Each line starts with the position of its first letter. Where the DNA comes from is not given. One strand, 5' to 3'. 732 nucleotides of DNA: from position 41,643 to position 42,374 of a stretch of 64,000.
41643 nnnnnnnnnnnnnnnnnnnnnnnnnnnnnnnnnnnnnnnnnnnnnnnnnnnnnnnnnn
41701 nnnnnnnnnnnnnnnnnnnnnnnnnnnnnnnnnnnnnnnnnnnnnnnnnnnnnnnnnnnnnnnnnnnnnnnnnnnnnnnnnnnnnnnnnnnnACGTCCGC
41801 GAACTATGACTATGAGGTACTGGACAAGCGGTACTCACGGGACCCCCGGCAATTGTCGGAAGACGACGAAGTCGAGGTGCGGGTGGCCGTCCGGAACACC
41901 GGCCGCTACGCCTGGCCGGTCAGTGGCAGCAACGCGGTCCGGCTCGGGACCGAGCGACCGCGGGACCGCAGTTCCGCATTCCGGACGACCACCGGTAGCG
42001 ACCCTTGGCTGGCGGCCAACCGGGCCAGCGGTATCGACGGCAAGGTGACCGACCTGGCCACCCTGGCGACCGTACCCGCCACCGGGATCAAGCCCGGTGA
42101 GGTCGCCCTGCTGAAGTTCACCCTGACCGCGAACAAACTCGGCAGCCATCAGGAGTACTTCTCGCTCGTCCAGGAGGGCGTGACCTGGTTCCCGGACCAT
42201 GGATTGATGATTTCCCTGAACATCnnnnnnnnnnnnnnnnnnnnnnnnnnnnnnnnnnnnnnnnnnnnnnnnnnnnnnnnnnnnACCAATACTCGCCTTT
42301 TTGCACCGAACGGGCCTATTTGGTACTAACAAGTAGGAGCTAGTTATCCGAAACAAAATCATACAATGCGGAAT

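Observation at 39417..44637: Tandem paralogous secreted M23 peptidases carrying 5 and 4 NBR1-like Ig repeats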

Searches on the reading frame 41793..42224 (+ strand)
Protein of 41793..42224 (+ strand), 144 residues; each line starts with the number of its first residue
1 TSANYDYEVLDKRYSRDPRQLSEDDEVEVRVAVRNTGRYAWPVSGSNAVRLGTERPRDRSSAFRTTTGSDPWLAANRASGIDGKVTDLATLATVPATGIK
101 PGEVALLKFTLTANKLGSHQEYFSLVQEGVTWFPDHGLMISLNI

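Call 20: search_solved_structures(query=window:41793-42224:+, max_evalue=1, show_alignments=2)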
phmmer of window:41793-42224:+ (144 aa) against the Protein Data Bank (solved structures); distinct sequences matched with E-value up to 1: 0.
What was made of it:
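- Tried and rejected: A single repeat against PDB sequences gave no hit (call 20).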

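Call 24: search_solved_structures(query=A1, max_evalue=10, show_alignments=3)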
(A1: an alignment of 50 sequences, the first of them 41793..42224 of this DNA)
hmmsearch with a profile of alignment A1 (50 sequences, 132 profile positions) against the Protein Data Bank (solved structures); distinct sequences matched with E-value up to 10: 2.
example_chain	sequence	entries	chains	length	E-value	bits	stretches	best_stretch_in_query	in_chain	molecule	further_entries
4ole_A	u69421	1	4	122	0.006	19.8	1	7-44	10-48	Next to BRCA1 gene 1 protein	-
9ncf_S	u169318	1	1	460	0.35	14.1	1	10-58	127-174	Immunoglobulin-like domain protein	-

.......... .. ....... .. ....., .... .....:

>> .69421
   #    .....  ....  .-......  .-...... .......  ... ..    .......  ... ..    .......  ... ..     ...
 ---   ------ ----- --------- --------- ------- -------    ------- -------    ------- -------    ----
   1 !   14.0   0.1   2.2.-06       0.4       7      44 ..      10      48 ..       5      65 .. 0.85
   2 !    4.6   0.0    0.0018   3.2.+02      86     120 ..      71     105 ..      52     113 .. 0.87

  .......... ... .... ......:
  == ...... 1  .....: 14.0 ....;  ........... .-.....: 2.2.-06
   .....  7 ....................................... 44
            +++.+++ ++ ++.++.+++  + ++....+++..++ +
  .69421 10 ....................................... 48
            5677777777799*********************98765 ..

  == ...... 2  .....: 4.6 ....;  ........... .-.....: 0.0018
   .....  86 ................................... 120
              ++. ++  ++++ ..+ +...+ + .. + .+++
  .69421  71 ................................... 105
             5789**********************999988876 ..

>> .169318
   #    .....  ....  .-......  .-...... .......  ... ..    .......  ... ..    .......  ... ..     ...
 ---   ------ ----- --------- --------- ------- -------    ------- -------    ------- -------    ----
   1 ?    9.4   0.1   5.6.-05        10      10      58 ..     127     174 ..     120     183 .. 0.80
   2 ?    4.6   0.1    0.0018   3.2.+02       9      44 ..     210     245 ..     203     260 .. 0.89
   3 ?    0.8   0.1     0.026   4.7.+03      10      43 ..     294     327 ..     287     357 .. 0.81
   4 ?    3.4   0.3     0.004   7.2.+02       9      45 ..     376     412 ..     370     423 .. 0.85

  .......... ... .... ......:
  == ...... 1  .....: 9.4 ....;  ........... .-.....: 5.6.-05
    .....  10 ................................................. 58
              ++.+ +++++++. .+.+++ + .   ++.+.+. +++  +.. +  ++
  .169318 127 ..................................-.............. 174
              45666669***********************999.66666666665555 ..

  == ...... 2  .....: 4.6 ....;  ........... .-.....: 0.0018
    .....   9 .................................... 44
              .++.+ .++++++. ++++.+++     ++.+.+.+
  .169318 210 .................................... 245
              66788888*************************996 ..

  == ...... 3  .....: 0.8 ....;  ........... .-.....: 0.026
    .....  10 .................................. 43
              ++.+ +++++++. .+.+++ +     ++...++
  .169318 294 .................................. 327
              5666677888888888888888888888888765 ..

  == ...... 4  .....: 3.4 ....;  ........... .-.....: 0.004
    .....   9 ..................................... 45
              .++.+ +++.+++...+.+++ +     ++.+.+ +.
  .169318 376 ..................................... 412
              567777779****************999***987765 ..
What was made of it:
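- On FW / NBR1-like domain (Pfam PF16158 N_BRCA1_IG): The register comes from one HMM alignment (call 24).
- Tried and rejected: Only the 50-repeat profile reached 4OLE (call 24).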

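Call 32: predict_structure(alignment_id=A1)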
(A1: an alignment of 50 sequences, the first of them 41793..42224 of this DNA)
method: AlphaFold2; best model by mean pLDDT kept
length: 144 residues; sequences in the alignment: 50
mean_pLDDT: 97.3   pTM: 0.90
mean pLDDT of the five models: 97.3, 97.2, 97.1, 97.1, 97.0
residues with pLDDT >= 90: 139; 70-90: 5; 50-70: 0; < 50: 0
segments of 3 or more residues with pLDDT < 50: none
pLDDT, mean of each block of 10 residues (from residue 1): 94 97 97 98 98 98 93 98 98 98 99 97 98 98 97
secondary structure, 60 per line:
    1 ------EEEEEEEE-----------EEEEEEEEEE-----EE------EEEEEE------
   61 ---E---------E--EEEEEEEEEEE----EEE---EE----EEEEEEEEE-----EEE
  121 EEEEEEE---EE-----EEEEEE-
elements in order: E7-14 E26-35 E49-54 E77-87 E92-94 E104-112 E118-127 E138-143
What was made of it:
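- On FW / NBR1-like domain (Pfam PF16158 N_BRCA1_IG): Model pLDDT 97.3 with 8 strands (call 32).
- Checked: The repeats are not low-complexity: one repeat folds with pLDDT 97.3 (call 32).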

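Call 35: fold_search(model_id=the predicted structure, library=pdb)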
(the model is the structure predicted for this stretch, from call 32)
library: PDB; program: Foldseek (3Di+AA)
matches with E <= 10: 1189; with E <= 0.001: 3
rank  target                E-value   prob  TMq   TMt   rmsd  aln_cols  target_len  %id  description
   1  4ole_A                1.3e-04  1.00  0.55  0.63   4.6       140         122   14  Crystal structure of a neighbor of BRCA1 gene 1 (NBR1) from Homo sapiens at 2.52 A resolution (released 2014-02-19)
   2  4ole_B                1.9e-04  1.00  0.56  0.66   4.1       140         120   14  Crystal structure of a neighbor of BRCA1 gene 1 (NBR1) from Homo sapiens at 2.52 A resolution (released 2014-02-19)
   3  4ole_C                2.4e-04  1.00  0.51  0.60   8.4       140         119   14  Crystal structure of a neighbor of BRCA1 gene 1 (NBR1) from Homo sapiens at 2.52 A resolution (released 2014-02-19)
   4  7e1y_A                1.3e-03  1.00  0.47  0.15   4.5       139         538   15  Staphylothermus marinus amylopullulanase -SmApu (released 2022-02-09)
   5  8p4l_A                1.7e-03  0.98  0.38  0.13  15.0       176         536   13  Beta-N-acetylgalactosaminidase from Niabella aurantiaca (released 2024-01-17)
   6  8btk_TB               2.9e-03  1.00  0.38  0.35   7.8       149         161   13  Structure of the TRAP complex with the Sec translocon and a translating ribosome (released 2023-05-24)
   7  8b5l_v                3.8e-03  1.00  0.40  0.37   7.6       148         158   12  Cryo-EM structure of ribosome-Sec61-TRAP (TRanslocon Associated Protein) translocon complex (released 2023-03-01)
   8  2a74_B                4.0e-03  1.00  0.45  0.37   6.6       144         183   15  Human Complement Component C3c (released 2005-09-27)
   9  6vhi                  5.2e-03  1.00  0.58  0.74   5.3       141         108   13  Crystal structure of the human ILRUN Fw domain (released 2020-07-01)
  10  5hcd_A                5.2e-03  1.00  0.47  0.09   5.6       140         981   15  Ternary complex of human Complement C5 with Ornithodoros moubata OmCI and Rhipicephalus microplus RaCI2 (released 2016-03-30)
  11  8xez_A                5.8e-03  1.00  0.50  0.10  10.1       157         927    9  Cryo-EM structure of integrin ITGAV/ITGB3 complex, conformation 5 (released 2024-12-18)
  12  8xrx_C                5.8e-03  0.99  0.36  0.10   8.1       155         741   14  The crystal structure of a GH3 enzyme CcBgl3B with glucose and gentiobiose (released 2024-04-10)
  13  8j9f_C                5.8e-03  0.99  0.36  0.10   8.6       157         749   11  Structure of STG-hydrolyzing beta-glucosidase 1 (PSTG1) (released 2024-04-10)
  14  8k2n_A                5.8e-03  0.95  0.38  0.12  15.1       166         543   11  Crystal structure of Group 4 Monosaccharide-releasing beta-N-acetylgalactosaminidase NgaLy from Lacticaseibacillus yic (released 2024-04-24)
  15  5z87_A                6.8e-03  1.00  0.39  0.10   7.7       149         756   15  Structural of a novel b-glucosidase EmGH1 at 2.3 angstrom from Erythrobacter marinus (released 2019-02-06)
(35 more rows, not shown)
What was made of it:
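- On FW / NBR1-like domain (Pfam PF16158 N_BRCA1_IG): Foldseek rank 1-3 is 4OLE (E 1.3e-4, TM 0.51-0.66); 6VHI has TMt 0.74 (call 35).
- Closest known: Eukaryotic FW domain of NBR1 and ILRUN. Different: Identity to 4OLE is 14% (call 35).
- FW fold: model pLDDT 97.3 (call 32); Foldseek top hits NBR1 FW 4OLE and ILRUN FW 6VHI (call 35); profile against PDB sequences gives 4OLE at E 0.006 (call 24).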

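Call 41: search_protein_representatives(alignment_id=A1)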
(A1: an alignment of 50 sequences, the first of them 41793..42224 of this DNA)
Query: 50 sequences, 132 profile positions. Proteins with E-value up to 0.001 (for the whole library): 8224; up to 1e-10: 3858; up to 1e-30: 1023. The best 150 are listed.
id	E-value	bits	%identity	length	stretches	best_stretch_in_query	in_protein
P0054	7.5e-187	627.9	-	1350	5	7-131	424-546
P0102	1.1e-184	620.9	-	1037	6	4-132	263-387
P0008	7.5e-183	615.0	-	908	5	3-132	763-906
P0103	2.5e-182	613.3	-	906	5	5-130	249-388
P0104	2.5e-165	558.3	-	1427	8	13-132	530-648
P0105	1.4e-162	549.4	-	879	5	4-132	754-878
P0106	4.2e-159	538.1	-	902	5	5-132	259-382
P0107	1.9e-158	536.0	-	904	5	3-132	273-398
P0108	3.4e-158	535.2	-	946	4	2-132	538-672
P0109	3.0e-156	528.9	-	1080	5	2-132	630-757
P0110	8.8e-156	527.4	-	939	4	5-132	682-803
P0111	1.2e-151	514.0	-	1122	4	3-132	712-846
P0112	8.5e-151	511.2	-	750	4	2-132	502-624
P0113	1.3e-150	510.7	-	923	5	4-132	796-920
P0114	4.3e-148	502.5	-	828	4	13-132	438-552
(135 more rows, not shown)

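Call 50: search_protein_families(library=pfam, alignment_id=A3, max_evalue=0.0001)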
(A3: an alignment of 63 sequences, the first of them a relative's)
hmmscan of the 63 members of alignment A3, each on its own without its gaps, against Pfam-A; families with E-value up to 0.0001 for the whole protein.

A. member 1, P0102 (1037 aa): 1 family
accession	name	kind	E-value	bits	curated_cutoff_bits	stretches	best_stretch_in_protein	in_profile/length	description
PF16158.11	N_BRCA1_IG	-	2.2e-26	92.9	28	1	276-376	4-98/108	Ig-like domain from next to BRCA1 gene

B. families by the number of members that match (of 63 scanned): 29 families (the first 25 are shown)
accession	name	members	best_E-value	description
PF16158.11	N_BRCA1_IG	61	1.2e-29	Ig-like domain from next to BRCA1 gene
PF10633.15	NPCBM_assoc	12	3.4e-07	NPCBM-associated, NEW3 domain of alpha-galactosidase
PF01510.30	Amidase_2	8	1.1e-16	N-acetylmuramoyl-L-alanine amidase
PF08486.15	SpoIID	5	3.6e-21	Stage II sporulation protein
PF00082.27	Peptidase_S8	3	2.9e-49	Subtilase family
PF07705.17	CARDB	3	2e-19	CARDB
PF06280.18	fn3_5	3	8.2e-07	Fn3-like domain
PF23619.1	Ig_VWA7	2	2.9e-07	VWA7 Ig-like domain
PF14310.12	Fn3-like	2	4.1e-06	Fibronectin type III-like domain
PF16116.10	DUF4832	2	4.6e-06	Domain of unknown function (DUF4832)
PF00041.27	fn3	2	5.3e-06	Fibronectin type III domain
PF07610.17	DUF1573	2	3.3e-05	Protein of unknown function (DUF1573)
PF22612.2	GH113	1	1.3e-49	Glycoside Hydrolase Family 113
PF07995.17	GSDH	1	7.8e-38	Glucose / Sorbosone dehydrogenase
PF13529.12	Peptidase_C39_2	1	1.5e-13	Peptidase_C39 like family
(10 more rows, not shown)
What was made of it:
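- On FW / NBR1-like domain (Pfam PF16158 N_BRCA1_IG): 61 of 63 sampled relatives match (call 50).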
